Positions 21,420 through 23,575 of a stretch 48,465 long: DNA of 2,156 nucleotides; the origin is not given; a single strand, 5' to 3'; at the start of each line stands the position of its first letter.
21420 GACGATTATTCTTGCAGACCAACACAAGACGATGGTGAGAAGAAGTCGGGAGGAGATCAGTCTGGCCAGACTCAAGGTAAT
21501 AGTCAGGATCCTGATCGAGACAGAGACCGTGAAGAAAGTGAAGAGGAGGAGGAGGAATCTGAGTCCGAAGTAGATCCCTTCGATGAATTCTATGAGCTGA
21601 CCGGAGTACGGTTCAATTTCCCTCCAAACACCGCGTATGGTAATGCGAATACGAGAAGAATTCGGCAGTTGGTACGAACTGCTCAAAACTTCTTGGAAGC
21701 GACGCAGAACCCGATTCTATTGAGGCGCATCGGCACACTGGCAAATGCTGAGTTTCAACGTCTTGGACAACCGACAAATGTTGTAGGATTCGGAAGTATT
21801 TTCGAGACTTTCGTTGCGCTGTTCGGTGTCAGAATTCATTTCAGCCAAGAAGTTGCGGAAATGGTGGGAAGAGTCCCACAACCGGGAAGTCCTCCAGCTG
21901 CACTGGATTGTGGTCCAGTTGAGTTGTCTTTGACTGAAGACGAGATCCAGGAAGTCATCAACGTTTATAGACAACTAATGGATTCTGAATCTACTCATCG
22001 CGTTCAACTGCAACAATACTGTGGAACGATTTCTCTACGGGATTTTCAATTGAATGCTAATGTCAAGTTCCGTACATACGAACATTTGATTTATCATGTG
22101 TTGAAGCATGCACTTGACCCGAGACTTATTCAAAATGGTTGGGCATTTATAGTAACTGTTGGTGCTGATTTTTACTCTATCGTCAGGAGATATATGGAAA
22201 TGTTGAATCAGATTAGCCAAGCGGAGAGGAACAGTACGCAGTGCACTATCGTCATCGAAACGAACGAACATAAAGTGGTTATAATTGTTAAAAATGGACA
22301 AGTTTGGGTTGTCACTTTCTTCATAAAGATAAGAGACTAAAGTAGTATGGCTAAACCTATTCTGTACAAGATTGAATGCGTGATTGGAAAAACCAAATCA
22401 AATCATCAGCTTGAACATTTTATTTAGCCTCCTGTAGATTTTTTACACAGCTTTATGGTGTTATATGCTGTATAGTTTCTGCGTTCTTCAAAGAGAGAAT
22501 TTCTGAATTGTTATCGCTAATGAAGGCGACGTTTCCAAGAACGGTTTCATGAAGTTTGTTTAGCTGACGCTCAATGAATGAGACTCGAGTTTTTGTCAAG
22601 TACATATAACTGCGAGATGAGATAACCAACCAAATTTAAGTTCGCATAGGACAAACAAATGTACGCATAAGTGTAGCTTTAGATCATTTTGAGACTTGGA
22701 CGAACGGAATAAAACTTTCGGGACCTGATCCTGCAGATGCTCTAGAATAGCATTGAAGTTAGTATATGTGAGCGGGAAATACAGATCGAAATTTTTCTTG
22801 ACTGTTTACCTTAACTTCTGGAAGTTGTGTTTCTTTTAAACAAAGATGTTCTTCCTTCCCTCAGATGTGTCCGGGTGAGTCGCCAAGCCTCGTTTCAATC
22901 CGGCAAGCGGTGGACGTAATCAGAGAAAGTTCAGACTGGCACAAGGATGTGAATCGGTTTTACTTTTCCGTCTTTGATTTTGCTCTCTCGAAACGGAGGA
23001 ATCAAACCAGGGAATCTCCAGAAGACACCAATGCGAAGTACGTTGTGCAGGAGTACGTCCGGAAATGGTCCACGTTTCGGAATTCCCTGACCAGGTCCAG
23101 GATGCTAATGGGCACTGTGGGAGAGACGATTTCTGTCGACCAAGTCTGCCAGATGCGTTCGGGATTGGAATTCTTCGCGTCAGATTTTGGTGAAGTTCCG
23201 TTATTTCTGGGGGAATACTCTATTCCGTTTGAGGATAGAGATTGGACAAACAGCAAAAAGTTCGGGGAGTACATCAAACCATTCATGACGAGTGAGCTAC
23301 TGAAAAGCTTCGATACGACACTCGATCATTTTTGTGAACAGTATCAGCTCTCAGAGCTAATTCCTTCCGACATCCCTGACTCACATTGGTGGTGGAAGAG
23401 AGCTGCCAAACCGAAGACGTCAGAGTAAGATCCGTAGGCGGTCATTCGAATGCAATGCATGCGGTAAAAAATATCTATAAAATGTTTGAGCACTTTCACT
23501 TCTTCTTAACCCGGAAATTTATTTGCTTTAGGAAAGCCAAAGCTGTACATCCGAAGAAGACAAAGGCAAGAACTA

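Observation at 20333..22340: Two-exon gene fusing an apolipoprotein-L-like pore-forming domain to an unrecognised ~270-aa C-terminal domain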

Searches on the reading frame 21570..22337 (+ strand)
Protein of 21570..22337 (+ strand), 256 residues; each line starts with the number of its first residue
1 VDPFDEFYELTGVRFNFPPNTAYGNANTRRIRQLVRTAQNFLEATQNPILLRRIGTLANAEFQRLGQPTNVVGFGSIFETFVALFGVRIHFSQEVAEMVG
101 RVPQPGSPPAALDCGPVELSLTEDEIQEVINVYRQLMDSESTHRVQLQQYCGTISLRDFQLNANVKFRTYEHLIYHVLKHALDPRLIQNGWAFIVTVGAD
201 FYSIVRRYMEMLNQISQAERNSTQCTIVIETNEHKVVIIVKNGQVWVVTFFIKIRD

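Call 5: search_protein_families(library=pfam, proteins=[window:21570-22337:+], max_evalue=10)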
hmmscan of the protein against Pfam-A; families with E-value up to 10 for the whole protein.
seq(256 aa): 4 families
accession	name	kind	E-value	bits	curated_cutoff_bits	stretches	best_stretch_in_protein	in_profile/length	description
PF05185.22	PRMT5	-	0.011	16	22.9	1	163-246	36-115/171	PRMT5 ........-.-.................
PF17356.7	PBSX_XtrA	-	0.062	13.6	29.7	1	222-248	10-36/64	Phage-like element PBSX protein XtrA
PF17221.8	COMMD1_N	-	0.095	13.5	23.4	1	200-250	42-92/102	COMMD1 N-terminal domain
PF19070.5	DUF5766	-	0.17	12.6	27.4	1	218-247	20-49/77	Family of unknown function (DUF5766)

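Call 12: find_homologous_proteins(query=window:21570-22337:+, max_evalue=10)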
Query seq(256 aa): 232 candidates shared short words with the query, none scored E <= 10.

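Call 17: predict_structure(protein=window:21570-22337:+)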
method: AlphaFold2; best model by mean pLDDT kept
length: 256 residues; sequences in the alignment: 1
mean_pLDDT: 41.9   pTM: 0.32
mean pLDDT of the five models: 41.9, 41.0, 38.0, 37.9, 33.6
residues with pLDDT >= 90: 0; 70-90: 0; 50-70: 60; < 50: 196
segments of 3 or more residues with pLDDT < 50: 10-38, 40-194, 253-256
pLDDT, mean of each block of 10 residues (from residue 1): 49 42 39 46 45 43 36 36 32 31 33 28 37 37 28 31 28 42 42 47 59 59 55 58 64 46
secondary structure, 60 per line:
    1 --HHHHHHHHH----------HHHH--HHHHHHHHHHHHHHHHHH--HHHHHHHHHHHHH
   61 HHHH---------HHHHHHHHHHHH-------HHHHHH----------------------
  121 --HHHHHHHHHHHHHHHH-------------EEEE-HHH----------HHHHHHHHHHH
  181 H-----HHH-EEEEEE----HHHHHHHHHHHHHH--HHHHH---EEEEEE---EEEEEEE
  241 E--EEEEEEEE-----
elements in order: H3-11 H22-25 H28-45 H48-64 H74-85 H93-98 H123-138 E152-155 H170-181 E191-196 H201-214 H217-221 E225-230 E234-241 E244-251

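Call 20: search_protein_representatives(protein=window:21570-22337:+)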
Query: 256 residues. Proteins with E-value up to 0.001 (for the whole library): 1; up to 1e-10: 1; up to 1e-30: 1. The best 1 are listed.
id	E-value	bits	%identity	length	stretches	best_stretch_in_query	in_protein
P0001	2.0e-79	283.0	98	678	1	1-133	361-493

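Call 28: find_related_loci(query=window:21570-22337:+, collection=metagenome_contigs, flank=5000)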
Query seq(256 aa) (256 aa) in metagenome_contigs; peptide patterns used: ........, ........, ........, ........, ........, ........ (x = any residue, [..] = any of these).
136 stretches matched a pattern, but none encodes a relative of the query by tblastn (E <= 1e-3).

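Call 29: find_related_loci(query=window:21570-22337:+, collection=viral_contigs, flank=5000)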
Query seq(256 aa) (256 aa) in viral_contigs; peptide patterns used: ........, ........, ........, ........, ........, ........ (x = any residue, [..] = any of these).
4 stretches matched a pattern, but none encodes a relative of the query by tblastn (E <= 1e-3).

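Call 46: search_protein_families(library=ncbifam, max_evalue=10, proteins=[window:21570-22337:+])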
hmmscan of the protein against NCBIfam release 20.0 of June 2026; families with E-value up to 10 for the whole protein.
seq(256 aa): 0 families

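Call 48: fold_search(model_id=the predicted structure, library=pdb)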
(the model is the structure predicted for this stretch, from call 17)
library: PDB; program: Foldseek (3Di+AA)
matches with E <= 10: 717; with E <= 0.001: 0
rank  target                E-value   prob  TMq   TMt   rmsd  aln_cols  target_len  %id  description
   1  8xl1_A                6.4e-02  0.90  0.24  0.05   4.9       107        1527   12  Core region of the human acetyl-CoA carboxylase 1 filament in complex with acetyl-CoA (ACC1-inact) (released 2024-10-23)
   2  6g2d_C                1.3e-01  0.72  0.24  0.04   5.5       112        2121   11  Citrate-induced acetyl-CoA carboxylase (ACC-Cit) filament at 5.4 A resolution (released 2018-06-13)
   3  5bne_A                1.7e-01  0.57  0.15  0.12   4.6        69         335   16  Bianthranilate-like inhibitor with 6 atom "line" and phosphonate "hook" fishing for hydrogen bond donors in Mycobacter (released 2016-05-25)
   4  4x5d_A                2.1e-01  0.63  0.16  0.12   3.9        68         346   15  Anthranilate phosphoribosyltransferase variant R193A from Mycobacterium tuberculosis with anthranilate bound (released 2015-09-23)
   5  4hkm_B                2.3e-01  0.51  0.14  0.11   4.8        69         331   14  Crystal Structure of an Anthranilate Phosphoribosyltransferase (target ID NYSGRC-016600) from Xanthomonas campestris (released 2012-10-31)
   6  1vqu_A                2.3e-01  0.41  0.14  0.11   4.9        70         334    4  Crystal structure of Anthranilate phosphoribosyltransferase 2 (17130499) from Nostoc sp. at 1.85 A resolution (released 2005-01-18)
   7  9omy_C                2.5e-01  0.10  0.11  0.11  10.9       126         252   10  Cryo-EM structure of an octameric RAD51-XRCC3-RAD51C (RAD51-X3C) complex (released 2026-04-01)
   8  5dyn_A                2.7e-01  0.51  0.18  0.33   4.7        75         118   13  B. fragilis cysteine protease (released 2016-03-30)
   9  4owv_B                2.7e-01  0.51  0.16  0.12   4.1        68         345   19  Anthranilate phosphoribosyl transferase from Mycobacterium tuberculosis in complex with anthranilate (released 2014-04-23)
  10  6g2d_B                2.8e-01  0.66  0.27  0.13   5.0       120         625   12  Citrate-induced acetyl-CoA carboxylase (ACC-Cit) filament at 5.4 A resolution (released 2018-06-13)
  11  6ea8_A                3.0e-01  0.63  0.17  0.21   4.4        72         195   14  Structure of VACV poxin in pre-reactive state with nonhydrolyzable 2'3' cGAMP (released 2019-02-06)
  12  4ztv_B                3.0e-01  0.54  0.16  0.12   3.9        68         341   15  Non-anthranilate-like inhibitor (TAMU-A7) complexed with anthranilate phosphoribosyltransferase (trpD) from Mycobacter (released 2016-05-25)
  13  5bne_B                3.0e-01  0.51  0.16  0.13   3.9        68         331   15  Bianthranilate-like inhibitor with 6 atom "line" and phosphonate "hook" fishing for hydrogen bond donors in Mycobacter (released 2016-05-25)
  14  8faz_C                3.0e-01  0.09  0.11  0.10  10.8       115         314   10  Cryo-EM structure of the human BCDX2 complex (released 2023-06-21)
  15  6lil_A                3.2e-01  0.06  0.12  0.10  17.0       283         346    9  Crystal structure of human PDK2 complexed with an allosteric inhibitor compound 8c (released 2020-09-30)
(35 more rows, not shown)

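Call 74: search_solved_structures(query=window:21570-22337:+, max_evalue=10)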
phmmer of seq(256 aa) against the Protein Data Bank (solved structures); distinct sequences matched with E-value up to 10: 1.
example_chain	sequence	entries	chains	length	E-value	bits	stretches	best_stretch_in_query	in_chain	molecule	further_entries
23sf_G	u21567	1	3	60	0.18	14.6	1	45-85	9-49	decoration protein gp5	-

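Call 76: search_protein_families(library=padloc, max_evalue=1, proteins=[window:21570-22337:+])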
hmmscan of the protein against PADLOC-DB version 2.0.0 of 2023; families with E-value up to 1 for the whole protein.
seq(256 aa): 0 families

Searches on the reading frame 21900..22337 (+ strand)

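Call 45: search_protein_families(library=pfam, max_evalue=10, proteins=[window:21900-22337:+])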
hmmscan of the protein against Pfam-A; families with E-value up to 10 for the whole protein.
seq(146 aa): 5 families
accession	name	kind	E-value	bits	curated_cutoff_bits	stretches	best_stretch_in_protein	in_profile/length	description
PF05185.22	PRMT5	-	0.0029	17.9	22.9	1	53-136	36-115/171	PRMT5 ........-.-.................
PF17221.8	COMMD1_N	-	0.023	15.5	23.4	1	90-140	42-92/102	COMMD1 N-terminal domain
PF17356.7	PBSX_XtrA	-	0.026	14.8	29.7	1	112-138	10-36/64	Phage-like element PBSX protein XtrA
PF19070.5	DUF5766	-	0.068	13.9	27.4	1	108-137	20-49/77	Family of unknown function (DUF5766)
PF16531.10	SAS-6_N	-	0.088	13.4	25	1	90-132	80-123/135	Centriolar protein SAS N-terminal domain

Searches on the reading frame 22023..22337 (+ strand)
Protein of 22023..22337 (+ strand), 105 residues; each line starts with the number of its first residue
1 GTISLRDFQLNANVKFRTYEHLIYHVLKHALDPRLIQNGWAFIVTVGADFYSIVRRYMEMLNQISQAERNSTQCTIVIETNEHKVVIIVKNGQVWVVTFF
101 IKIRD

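Call 45: search_protein_families(library=pfam, max_evalue=10, proteins=[window:22023-22337:+])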
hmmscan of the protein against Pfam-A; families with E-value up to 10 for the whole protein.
seq(105 aa): 5 families
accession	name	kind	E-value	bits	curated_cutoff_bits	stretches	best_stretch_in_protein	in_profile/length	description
PF05185.22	PRMT5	-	0.0015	18.9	22.9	1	12-95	36-115/171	PRMT5 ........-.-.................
PF17356.7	PBSX_XtrA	-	0.015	15.5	29.7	1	71-97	10-36/64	Phage-like element PBSX protein XtrA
PF19070.5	DUF5766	-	0.041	14.6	27.4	1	66-96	19-49/77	Family of unknown function (DUF5766)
PF12328.13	Rpp20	-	0.09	13.1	24.6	1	42-87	6-51/118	Rpp20 subunit of nuclear RNase MRP and P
PF16531.10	SAS-6_N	-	0.11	13.1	25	1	49-91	80-123/135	Centriolar protein SAS N-terminal domain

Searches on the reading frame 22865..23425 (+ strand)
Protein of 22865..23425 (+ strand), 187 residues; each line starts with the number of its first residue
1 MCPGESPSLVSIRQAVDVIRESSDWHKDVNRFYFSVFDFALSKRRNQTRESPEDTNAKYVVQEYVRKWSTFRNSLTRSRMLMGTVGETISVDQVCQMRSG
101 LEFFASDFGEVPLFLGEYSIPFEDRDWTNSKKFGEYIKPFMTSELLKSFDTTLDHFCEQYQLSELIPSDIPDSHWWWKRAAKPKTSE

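Call 18: search_protein_families(library=pfam, proteins=[window:22865-23425:+], max_evalue=1)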
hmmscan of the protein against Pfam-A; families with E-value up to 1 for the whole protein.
seq(187 aa): 2 families
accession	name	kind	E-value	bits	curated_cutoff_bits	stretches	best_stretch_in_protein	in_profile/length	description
PF21887.2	RhiE_B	-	0.1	13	27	1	89-142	27-80/120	RhiE branching domain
PF22034.2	B129_C2H2-zf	-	0.11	13.2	27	1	150-157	12-19/22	Uncharacterized protein B-129, C2H2 zinc finger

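Call 46: search_protein_families(library=ncbifam, max_evalue=10, proteins=[window:22865-23425:+])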
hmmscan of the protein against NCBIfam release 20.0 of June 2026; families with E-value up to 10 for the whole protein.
seq(187 aa): 0 families

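Call 75: search_solved_structures(query=window:22865-23425:+, max_evalue=10)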
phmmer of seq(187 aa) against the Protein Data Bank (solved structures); distinct sequences matched with E-value up to 10: 5.
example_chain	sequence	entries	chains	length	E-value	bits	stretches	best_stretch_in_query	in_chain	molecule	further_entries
6iv5_A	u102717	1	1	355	0.64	13.1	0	119-162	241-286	Adenosine/AMP deaminase family protein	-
6j23_A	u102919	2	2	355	0.66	13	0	119-162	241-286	Adenosine/AMP deaminase family protein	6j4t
6ijm_A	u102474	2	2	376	0.76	12.8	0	119-162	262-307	Adenosine/AMP deaminase family protein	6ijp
6ijn_A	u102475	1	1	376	0.78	12.8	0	119-162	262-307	Adenosine/AMP deaminase family protein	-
4ikc_A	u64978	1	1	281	1.3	12.1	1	91-146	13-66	Phosphotidylinositol phosphatase PTPRQ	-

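Call 76: search_protein_families(library=padloc, max_evalue=1, proteins=[window:22865-23425:+])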
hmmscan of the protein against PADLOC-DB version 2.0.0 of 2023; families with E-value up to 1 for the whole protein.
seq(187 aa): 0 families
